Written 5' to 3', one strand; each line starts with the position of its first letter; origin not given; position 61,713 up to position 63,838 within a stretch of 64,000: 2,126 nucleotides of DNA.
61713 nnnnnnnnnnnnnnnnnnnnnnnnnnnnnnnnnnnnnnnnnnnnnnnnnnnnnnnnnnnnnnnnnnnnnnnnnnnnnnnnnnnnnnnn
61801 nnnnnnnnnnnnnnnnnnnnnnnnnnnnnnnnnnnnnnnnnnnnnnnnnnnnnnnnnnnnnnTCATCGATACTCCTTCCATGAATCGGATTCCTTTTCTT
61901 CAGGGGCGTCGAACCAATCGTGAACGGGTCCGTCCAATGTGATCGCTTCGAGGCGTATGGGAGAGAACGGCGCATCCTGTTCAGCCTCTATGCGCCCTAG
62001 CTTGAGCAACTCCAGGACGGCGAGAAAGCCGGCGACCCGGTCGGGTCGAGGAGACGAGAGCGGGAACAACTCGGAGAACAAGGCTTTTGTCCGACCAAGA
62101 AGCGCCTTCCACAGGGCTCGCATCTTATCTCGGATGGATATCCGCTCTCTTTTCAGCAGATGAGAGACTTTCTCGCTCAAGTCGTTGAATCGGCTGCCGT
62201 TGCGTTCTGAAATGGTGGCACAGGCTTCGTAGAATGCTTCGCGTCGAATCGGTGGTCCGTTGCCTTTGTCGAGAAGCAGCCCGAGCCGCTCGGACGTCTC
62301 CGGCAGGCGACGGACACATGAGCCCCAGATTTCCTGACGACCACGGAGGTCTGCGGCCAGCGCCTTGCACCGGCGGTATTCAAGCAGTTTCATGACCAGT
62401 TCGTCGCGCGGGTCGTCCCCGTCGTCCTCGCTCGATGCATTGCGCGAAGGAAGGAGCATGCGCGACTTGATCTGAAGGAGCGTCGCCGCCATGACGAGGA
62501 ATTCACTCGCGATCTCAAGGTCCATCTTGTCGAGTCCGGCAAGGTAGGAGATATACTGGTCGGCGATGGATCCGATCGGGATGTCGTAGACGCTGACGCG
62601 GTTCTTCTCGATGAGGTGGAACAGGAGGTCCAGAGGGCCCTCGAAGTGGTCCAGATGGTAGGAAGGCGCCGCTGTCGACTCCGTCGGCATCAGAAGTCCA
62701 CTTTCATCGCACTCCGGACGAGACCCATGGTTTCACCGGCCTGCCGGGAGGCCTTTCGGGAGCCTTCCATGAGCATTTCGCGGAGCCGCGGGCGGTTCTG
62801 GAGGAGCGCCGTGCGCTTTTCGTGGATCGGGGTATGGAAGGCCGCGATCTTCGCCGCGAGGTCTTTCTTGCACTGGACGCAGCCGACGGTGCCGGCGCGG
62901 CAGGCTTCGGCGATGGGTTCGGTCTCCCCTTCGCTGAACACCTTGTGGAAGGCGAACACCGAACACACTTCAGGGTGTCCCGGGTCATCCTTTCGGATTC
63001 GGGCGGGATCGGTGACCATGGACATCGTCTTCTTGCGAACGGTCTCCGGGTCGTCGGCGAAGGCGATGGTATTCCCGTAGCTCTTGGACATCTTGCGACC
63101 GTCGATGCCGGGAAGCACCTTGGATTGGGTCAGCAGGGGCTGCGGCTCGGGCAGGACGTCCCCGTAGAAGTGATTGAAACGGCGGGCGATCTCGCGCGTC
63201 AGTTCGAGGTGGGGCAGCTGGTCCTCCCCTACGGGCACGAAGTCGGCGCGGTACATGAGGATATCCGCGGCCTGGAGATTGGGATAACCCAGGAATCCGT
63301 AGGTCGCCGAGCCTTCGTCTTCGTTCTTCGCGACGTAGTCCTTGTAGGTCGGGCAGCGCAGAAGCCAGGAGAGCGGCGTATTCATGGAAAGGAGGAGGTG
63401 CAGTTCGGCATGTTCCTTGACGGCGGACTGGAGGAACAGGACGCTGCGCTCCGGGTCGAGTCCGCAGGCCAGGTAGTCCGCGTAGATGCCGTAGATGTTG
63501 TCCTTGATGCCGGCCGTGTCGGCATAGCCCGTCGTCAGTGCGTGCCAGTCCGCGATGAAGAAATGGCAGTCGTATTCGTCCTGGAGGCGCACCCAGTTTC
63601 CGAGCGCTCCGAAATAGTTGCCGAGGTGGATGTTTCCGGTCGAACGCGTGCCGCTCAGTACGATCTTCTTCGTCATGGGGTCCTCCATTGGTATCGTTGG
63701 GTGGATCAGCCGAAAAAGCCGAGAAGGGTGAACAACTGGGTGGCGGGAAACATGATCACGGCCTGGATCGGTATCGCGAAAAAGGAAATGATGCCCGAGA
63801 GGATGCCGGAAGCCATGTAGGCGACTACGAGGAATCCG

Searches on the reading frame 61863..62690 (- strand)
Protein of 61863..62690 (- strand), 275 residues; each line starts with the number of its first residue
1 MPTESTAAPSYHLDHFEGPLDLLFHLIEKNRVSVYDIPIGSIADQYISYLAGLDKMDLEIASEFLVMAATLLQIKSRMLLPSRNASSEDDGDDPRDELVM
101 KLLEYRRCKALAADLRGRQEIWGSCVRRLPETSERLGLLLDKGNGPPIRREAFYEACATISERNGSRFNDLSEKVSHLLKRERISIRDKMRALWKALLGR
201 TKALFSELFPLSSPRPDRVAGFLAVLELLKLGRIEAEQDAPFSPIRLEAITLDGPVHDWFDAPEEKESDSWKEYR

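Call 42: search_protein_families(library=pfam, proteins=[window:61863-62690:-], max_evalue=0.0001)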
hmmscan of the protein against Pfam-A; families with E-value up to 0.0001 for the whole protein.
window:61863-62690:- (275 aa): 1 family
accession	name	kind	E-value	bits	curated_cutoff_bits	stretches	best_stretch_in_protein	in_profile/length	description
PF02616.19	SMC_ScpA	-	2e-29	103.7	24.6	1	26-246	1-228/232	Segregation and condensation protein ScpA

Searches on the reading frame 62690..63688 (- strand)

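Call 42: search_protein_families(library=pfam, proteins=[window:62690-63688:-], max_evalue=0.0001)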
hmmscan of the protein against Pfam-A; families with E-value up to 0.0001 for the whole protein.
window:62690-63688:- (332 aa): 1 family
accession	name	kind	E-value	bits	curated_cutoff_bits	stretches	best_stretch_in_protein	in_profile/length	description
PF00579.31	tRNA-synt_1b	-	1.3e-67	228.7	21.1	1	9-285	7-291/292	tRNA synthetases class I (W and Y)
